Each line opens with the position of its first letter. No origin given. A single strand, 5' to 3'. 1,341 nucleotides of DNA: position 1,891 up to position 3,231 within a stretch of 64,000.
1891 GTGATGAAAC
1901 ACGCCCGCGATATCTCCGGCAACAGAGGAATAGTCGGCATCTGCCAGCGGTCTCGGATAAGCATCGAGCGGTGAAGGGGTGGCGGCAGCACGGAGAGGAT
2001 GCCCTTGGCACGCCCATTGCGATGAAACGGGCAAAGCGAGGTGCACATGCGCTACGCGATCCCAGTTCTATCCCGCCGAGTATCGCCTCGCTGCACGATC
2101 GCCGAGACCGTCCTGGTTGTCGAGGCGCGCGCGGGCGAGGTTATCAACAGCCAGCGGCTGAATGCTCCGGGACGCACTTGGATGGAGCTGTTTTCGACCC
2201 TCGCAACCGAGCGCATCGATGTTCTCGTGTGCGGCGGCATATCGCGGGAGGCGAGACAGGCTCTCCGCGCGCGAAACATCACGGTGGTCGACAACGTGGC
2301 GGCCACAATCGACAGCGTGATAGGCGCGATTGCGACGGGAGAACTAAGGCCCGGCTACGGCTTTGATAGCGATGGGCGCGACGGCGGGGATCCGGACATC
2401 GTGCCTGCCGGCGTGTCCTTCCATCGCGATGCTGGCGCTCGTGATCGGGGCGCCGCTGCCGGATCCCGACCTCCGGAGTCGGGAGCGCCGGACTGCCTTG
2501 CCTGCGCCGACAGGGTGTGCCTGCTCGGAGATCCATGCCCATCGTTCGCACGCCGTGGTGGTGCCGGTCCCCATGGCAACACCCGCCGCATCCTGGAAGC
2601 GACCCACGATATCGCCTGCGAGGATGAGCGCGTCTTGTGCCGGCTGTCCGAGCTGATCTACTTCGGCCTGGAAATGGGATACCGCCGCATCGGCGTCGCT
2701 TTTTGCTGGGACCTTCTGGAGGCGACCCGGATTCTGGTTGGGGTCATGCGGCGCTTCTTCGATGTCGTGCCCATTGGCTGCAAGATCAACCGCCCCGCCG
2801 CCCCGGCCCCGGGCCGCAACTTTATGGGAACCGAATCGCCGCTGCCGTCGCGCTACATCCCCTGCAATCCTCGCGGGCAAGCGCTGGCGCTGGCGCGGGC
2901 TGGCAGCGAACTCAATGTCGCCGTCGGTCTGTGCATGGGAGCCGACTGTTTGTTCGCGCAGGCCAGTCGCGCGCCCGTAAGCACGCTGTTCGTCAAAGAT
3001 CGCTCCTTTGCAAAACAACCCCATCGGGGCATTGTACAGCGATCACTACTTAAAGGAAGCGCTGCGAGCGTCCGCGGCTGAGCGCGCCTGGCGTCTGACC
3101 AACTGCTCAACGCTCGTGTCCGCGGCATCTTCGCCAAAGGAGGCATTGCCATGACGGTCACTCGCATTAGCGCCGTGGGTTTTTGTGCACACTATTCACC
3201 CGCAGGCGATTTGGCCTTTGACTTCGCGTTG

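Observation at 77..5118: Second redox/metallocluster module: HdrD-like CCG protein divergent from a sigma-54-driven DUF134-DUF1847 fusion, Usp and PAS sigma-54 activator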

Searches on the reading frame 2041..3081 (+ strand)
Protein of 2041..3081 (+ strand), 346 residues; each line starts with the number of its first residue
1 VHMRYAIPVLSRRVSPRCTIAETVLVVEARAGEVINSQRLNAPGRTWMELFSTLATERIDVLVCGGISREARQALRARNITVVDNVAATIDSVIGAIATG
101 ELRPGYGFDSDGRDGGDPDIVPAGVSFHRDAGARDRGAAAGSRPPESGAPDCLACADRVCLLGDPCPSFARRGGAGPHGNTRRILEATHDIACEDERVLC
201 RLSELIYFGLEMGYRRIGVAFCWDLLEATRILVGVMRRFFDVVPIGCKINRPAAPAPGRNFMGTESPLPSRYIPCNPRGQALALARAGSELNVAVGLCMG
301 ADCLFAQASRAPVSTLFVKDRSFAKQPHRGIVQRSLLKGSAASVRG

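Call 3: search_protein_families(library=pfam, proteins=[window:2041-3081:+], max_evalue=0.01)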
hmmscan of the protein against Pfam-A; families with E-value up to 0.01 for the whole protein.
window:2041-3081:+ (346 aa): 2 families
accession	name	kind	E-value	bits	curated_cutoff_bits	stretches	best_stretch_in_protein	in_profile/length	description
PF08901.16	DUF1847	-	2.2e-25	89.5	25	1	182-316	23-157/157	Protein of unknown function (DUF1847)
PF02579.22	Nitro_FeMo-Co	-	5.2e-07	30.3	26.3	1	12-96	3-91/94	Dinitrogenase iron-molybdenum cofactor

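Call 4: search_protein_families(library=ncbifam, proteins=[window:2041-3081:+], max_evalue=0.01)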
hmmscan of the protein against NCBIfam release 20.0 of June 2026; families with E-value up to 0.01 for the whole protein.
window:2041-3081:+ (346 aa): 1 family
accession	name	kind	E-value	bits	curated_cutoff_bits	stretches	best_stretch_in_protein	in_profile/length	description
NF041136.1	MrpORP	equivalog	3.5e-08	33.1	450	1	2-93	264-356/365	iron-sulfur cluster carrier protein MrpORP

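Call 16: find_homologous_proteins(query=window:2047-3081:+)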
Query window:2047-3081:+ (344 aa): 278 proteins with E <= 0.001 among 8000 candidates; the best 120 are listed.
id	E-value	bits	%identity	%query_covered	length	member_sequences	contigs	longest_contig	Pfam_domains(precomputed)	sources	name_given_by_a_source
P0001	8.3e-227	770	100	100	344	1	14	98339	PF08901.17,PF02579.23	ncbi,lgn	-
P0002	4.3e-106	373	56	98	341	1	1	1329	PF08901.17,PF02579.23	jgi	jgi:uncharacterized metal-binding protein/predicted Fe-Mo cluster-binding NifX family protein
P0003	5.2e-94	333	52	100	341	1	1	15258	PF08901.17,PF02579.23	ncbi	ncbi:MAG: DUF1847 domain-containing protein [Candidatus Krumholzibacteriia bacterium]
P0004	6.8e-94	333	53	94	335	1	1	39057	PF08901.17,PF02579.23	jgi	jgi:uncharacterized metal-binding protein/predicted Fe-Mo cluster-binding NifX family protein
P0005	3.2e-93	331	52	98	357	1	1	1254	PF08901.17,PF02579.23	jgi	jgi:uncharacterized metal-binding protein/predicted Fe-Mo cluster-binding NifX family protein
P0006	2.0e-91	325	49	99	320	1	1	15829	PF08901.17,PF02579.23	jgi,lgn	jgi:uncharacterized metal-binding protein/predicted Fe-Mo cluster-binding NifX family protein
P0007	9.7e-90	319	51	98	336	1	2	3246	PF08901.17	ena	-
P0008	1.4e-89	319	50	98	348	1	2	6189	PF08901.17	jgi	-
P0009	2.5e-87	311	47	98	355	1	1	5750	PF08901.17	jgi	jgi:uncharacterized metal-binding protein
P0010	6.2e-86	307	50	98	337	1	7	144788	PF08901.17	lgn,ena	-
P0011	1.1e-85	306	47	98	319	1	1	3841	PF08901.17,PF02579.23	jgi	jgi:uncharacterized metal-binding protein/predicted Fe-Mo cluster-binding NifX family protein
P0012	1.9e-85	305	48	99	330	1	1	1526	PF08901.17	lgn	-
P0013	2.2e-85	305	46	98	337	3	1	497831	PF08901.17,PF02579.23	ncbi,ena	-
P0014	2.4e-85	305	46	100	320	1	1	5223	PF08901.17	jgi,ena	-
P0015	2.4e-85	305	47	98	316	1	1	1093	PF08901.17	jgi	jgi:uncharacterized metal-binding protein/predicted Fe-Mo cluster-binding NifX family protein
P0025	6.2e-82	294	46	94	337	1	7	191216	PF08901.17,PF02579.23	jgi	jgi:uncharacterized metal-binding protein/predicted Fe-Mo cluster-binding NifX family protein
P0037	2.4e-80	288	42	99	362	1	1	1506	PF08901.17,PF02579.23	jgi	jgi:uncharacterized metal-binding protein/predicted Fe-Mo cluster-binding NifX family protein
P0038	3.6e-80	288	46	98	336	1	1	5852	PF08901.17,PF02579.23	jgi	jgi:uncharacterized metal-binding protein/predicted Fe-Mo cluster-binding NifX family protein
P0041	6.5e-80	287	44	100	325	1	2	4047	PF08901.17,PF02579.23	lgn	-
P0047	2.8e-79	285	44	98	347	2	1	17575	PF08901.17,PF02579.23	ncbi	-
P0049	3.9e-79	284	46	94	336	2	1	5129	PF08901.17,PF02579.23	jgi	jgi:uncharacterized metal-binding protein/predicted Fe-Mo cluster-binding NifX family protein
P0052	5.9e-79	284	45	99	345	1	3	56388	PF08901.17,PF02579.23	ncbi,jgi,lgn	-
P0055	1.1e-78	283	44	99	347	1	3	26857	PF08901.17,PF02579.23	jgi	-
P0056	1.4e-78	283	44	94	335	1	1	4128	PF08901.17,PF02579.23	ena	-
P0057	1.4e-78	283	48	94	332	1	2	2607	PF08901.17,PF02579.23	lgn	-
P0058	1.9e-78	282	46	99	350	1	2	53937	PF08901.17,PF02579.23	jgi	jgi:uncharacterized metal-binding protein/predicted Fe-Mo cluster-binding NifX family protein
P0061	4.1e-78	281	42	98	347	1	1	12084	PF08901.17,PF02579.23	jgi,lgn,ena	-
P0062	6.2e-78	280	45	94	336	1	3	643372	PF08901.17,PF02579.23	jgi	jgi:uncharacterized metal-binding protein/predicted Fe-Mo cluster-binding NifX family protein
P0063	7.0e-78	280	43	98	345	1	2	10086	PF08901.17,PF02579.23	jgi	jgi:uncharacterized metal-binding protein/predicted Fe-Mo cluster-binding NifX family protein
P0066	1.1e-77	280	45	98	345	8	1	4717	PF08901.17,PF02579.23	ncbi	-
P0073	6.3e-77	277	44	94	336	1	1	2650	PF08901.17,PF02579.23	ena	-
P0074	6.4e-77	277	43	100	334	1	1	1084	PF08901.17,PF02579.23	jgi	jgi:uncharacterized metal-binding protein/predicted Fe-Mo cluster-binding NifX family protein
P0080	1.8e-76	276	42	98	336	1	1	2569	PF08901.17,PF02579.23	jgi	jgi:uncharacterized metal-binding protein/predicted Fe-Mo cluster-binding NifX family protein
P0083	5.2e-76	274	45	98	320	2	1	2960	PF08901.17,PF02579.23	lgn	-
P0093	1.1e-74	270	44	98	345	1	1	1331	PF08901.17,PF02579.23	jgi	jgi:uncharacterized metal-binding protein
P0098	2.2e-74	269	46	94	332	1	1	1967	PF08901.17,PF02579.23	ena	-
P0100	3.7e-74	268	44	98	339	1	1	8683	PF08901.17,PF02579.23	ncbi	-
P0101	3.9e-74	268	45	94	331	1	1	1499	PF08901.17,PF02579.23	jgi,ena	-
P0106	8.6e-74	267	44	94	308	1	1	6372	PF08901.17,PF02579.23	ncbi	ncbi:MAG: DUF1847 domain-containing protein [Gemmatimonadota bacterium]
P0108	4.1e-73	265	44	98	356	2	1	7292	PF08901.17,PF02579.23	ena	-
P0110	8.9e-73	263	43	98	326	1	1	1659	PF08901.17,PF02579.23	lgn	-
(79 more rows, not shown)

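Call 17: find_encoding_contigs(protein=P0001, flank=6000, max_places=4)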
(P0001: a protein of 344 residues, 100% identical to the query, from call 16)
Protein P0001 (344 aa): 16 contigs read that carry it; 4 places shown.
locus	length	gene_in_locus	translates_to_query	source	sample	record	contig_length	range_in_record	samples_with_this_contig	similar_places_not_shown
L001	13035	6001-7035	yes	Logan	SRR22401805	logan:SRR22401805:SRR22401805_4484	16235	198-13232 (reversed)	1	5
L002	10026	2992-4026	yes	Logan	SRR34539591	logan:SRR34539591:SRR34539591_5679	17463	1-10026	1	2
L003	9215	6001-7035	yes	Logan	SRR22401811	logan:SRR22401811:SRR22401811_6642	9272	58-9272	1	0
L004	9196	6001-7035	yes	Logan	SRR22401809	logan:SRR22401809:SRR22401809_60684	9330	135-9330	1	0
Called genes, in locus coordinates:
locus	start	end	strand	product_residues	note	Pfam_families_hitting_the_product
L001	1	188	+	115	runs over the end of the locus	-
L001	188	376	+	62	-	-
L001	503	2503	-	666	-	PF03916:NrfD, PF02085:Cytochrom_CIII (faint), PF14522:Cytochrome_C7 (faint)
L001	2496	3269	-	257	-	PF12838:Fer4_7 (faint), PF13247:Fer4_11, PF00037:Fer4 (weak), PF12797:Fer4_2 (weak), PF12837:Fer4_6 (weak), PF13237:Fer4_10 (weak), PF13187:Fer4_9 (weak)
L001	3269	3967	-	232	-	-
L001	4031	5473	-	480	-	PF13183:Fer4_8, PF02754:CCG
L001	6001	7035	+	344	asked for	PF02579:Nitro_FeMo-Co (weak), PF08901:DUF1847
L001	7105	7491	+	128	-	-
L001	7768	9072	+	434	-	PF00989:PAS, PF08448:PAS_4, PF13188:PAS_8 (weak), PF13426:PAS_9, PF00158:Sigma54_activat, PF14532:Sigma54_activ_2, PF25601:AAA_lid_14, PF02954:HTH_8, +3 more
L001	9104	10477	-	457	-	PF01966:HD, PF13487:HD_5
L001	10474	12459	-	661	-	-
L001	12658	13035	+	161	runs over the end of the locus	PF00571:CBS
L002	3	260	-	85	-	?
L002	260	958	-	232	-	-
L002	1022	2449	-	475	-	PF13183:Fer4_8, PF02754:CCG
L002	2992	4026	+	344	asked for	PF02579:Nitro_FeMo-Co (weak), PF08901:DUF1847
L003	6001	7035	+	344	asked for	PF02579:Nitro_FeMo-Co (weak), PF08901:DUF1847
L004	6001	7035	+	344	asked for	PF02579:Nitro_FeMo-Co (weak), PF08901:DUF1847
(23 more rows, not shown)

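Call 18: find_encoding_contigs(protein=P0003, flank=6000, max_places=2)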
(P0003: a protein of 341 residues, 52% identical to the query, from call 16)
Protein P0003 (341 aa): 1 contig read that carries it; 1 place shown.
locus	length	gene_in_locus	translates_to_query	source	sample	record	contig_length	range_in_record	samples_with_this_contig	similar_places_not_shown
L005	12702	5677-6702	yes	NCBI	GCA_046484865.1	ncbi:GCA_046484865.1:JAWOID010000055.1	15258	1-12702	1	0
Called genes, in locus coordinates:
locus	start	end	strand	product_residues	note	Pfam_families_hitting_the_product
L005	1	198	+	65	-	?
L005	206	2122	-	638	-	PF03916:NrfD, PF02085:Cytochrom_CIII (faint), PF14522:Cytochrome_C7 (faint)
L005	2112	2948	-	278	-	PF12838:Fer4_7 (faint), PF13247:Fer4_11, PF12797:Fer4_2 (weak), PF00037:Fer4 (weak), PF12837:Fer4_6, PF13187:Fer4_9 (weak), PF13237:Fer4_10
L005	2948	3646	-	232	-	-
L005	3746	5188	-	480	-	PF13183:Fer4_8, PF02754:CCG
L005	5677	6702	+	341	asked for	PF02579:Nitro_FeMo-Co, PF08901:DUF1847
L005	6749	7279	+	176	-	-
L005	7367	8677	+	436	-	PF00989:PAS, PF08448:PAS_4, PF13188:PAS_8 (weak), PF13426:PAS_9, PF00158:Sigma54_activat, PF14532:Sigma54_activ_2, PF25601:AAA_lid_14, PF02954:HTH_8, +3 more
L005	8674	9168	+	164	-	PF01980:TrmO_N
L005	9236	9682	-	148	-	PF03061:4HBT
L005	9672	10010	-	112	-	PF02579:Nitro_FeMo-Co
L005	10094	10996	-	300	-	PF01656:CbiA, PF10609:ParA (faint), PF13237:Fer4_10 (faint), PF12837:Fer4_6 (faint), PF14697:Fer4_21 (weak), PF12838:Fer4_7 (weak), PF13187:Fer4_9 (weak), PF00037:Fer4 (weak)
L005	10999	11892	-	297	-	PF01656:CbiA, PF10609:ParA, PF13614:AAA_31 (weak), PF13187:Fer4_9 (faint), PF13237:Fer4_10 (weak), PF14697:Fer4_21 (weak), PF25160:LdpA_Fe-S-bd (weak), PF00037:Fer4 (weak), +1 more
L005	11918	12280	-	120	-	PF02579:Nitro_FeMo-Co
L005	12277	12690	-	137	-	-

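Call 19: find_encoding_contigs(protein=P0004, flank=6000, max_places=2)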
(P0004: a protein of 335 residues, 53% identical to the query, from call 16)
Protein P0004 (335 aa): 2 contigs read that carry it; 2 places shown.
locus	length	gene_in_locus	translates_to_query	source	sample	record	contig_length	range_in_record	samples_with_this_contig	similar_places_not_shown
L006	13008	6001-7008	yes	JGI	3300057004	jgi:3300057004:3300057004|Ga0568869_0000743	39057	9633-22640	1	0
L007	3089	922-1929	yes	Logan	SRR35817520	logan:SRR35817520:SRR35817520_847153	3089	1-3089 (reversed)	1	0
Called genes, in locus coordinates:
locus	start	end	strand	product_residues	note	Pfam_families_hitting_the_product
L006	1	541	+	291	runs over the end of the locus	PF01988:VIT1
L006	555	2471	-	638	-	PF03916:NrfD, PF02085:Cytochrom_CIII (weak), PF14522:Cytochrome_C7 (faint)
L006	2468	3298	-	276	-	PF12838:Fer4_7 (faint), PF13247:Fer4_11, PF00037:Fer4 (weak), PF12797:Fer4_2 (weak), PF12837:Fer4_6 (weak), PF13237:Fer4_10, PF13187:Fer4_9 (weak)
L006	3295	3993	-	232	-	-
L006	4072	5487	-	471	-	PF13183:Fer4_8, PF02754:CCG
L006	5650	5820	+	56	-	-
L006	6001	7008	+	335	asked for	PF02579:Nitro_FeMo-Co (weak), PF08901:DUF1847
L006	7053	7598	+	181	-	-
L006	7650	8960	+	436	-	PF00989:PAS, PF08448:PAS_4, PF13188:PAS_8 (weak), PF13426:PAS_9, PF00158:Sigma54_activat, PF14532:Sigma54_activ_2, PF25601:AAA_lid_14, PF02954:HTH_8, +3 more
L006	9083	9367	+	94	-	PF04606:Ogr_Delta (weak)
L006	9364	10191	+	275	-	PF03692:CxxCxxCC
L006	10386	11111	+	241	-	-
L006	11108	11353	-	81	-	-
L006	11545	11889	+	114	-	PF08821:CGGC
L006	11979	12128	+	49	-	-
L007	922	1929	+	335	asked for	PF02579:Nitro_FeMo-Co (weak), PF08901:DUF1847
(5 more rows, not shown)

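Call 27: find_related_loci(query=A1, collection=genome_contigs, flank=8000)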
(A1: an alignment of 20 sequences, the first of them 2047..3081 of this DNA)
Query A1 (344 aa) in genome_contigs; peptide patterns used: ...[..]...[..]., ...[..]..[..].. (x = any residue, [..] = any of these).
139 stretches matched a pattern; 137 encode a relative of the query (tblastn E <= 1e-3); the best 80 are kept; 80 distinct loci.
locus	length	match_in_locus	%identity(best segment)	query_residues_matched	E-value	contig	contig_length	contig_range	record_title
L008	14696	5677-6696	52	1-343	4e-91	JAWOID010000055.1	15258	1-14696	MAG: Candidatus Krumholzibacteriia bacterium isolate CWP5-2.bin.118 k191_1711754, whole genome shotgun sequence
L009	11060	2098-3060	49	1-339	4e-88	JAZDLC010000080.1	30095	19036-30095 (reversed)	MAG: Planctomycetota bacterium isolate MEGAHIT-group-0.567 k141_12912982, whole genome shotgun sequence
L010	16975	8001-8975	44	1-325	1e-87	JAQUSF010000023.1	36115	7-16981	MAG: Candidatus Zixiibacteriota bacterium isolate STD1_90 NODE_2285_length_36115_cov_3.753223_Sandtown_D1, whole genome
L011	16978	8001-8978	46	1-325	7e-88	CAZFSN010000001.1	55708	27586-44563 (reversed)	MAG TPA_asm: uncultured Ignavibacteria bacterium isolate binchicken_co129_624 genome assembly, contig: NODE_1293_length_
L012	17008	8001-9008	46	1-337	2e-87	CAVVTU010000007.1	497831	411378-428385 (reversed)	MAG: uncultured Gemmatimonadales bacterium isolate MFD02923.bin.1.116 genome assembly, contig: contig_12637, whole genom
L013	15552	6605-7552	44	1-340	4e-87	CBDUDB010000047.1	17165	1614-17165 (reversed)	MAG TPA_asm: uncultured bacterium isolate SRR7614707_binner12_Refined_20 genome assembly, contig: ERZ23877653.1201, whol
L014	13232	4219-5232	44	1-336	1e-86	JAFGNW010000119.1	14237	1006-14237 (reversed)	MAG: Candidatus Zixiibacteriota bacterium isolate Zod_Metabat.57 k87_3270227, whole genome shotgun sequence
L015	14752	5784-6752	44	1-341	5e-87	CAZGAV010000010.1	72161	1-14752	MAG TPA_asm: uncultured Ignavibacteriales bacterium isolate binchicken_co150_3 genome assembly, contig: NODE_643_length_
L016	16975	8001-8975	43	1-325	7e-87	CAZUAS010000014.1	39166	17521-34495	MAG TPA_asm: uncultured Ignavibacteriales bacterium isolate binchicken_co43_183 genome assembly, contig: NODE_1476_lengt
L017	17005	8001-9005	43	1-336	3e-86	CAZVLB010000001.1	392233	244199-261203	MAG TPA_asm: uncultured Ignavibacteria bacterium isolate SRP141376_co2_208 genome assembly, contig: NODE_10_length_39223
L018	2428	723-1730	45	1-337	3e-89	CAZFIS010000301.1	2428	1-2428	MAG TPA_asm: uncultured Gemmatimonadaceae bacterium isolate binchicken_co224_54 genome assembly, contig: NODE_65669_leng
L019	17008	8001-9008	42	1-336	3e-85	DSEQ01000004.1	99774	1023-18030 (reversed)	MAG TPA_asm: Candidatus Zixiibacteriota bacterium isolate SpSt-1246 Ga0116196_1000012, whole genome shotgun sequence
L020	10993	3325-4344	44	1-344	3e-84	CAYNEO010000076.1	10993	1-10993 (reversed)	MAG TPA_asm: uncultured Ignavibacteriales bacterium isolate binchicken_co150_676 genome assembly, contig: NODE_14478_len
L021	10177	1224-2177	46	1-336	4e-84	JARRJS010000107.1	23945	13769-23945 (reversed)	MAG: Gemmatimonadota bacterium isolate Spart_026_MAG scaffold_4670, whole genome shotgun sequence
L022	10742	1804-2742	48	1-325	2e-83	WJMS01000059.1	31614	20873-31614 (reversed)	MAG: candidate division GN15 bacterium isolate Bin_052 k141_584573, whole genome shotgun sequence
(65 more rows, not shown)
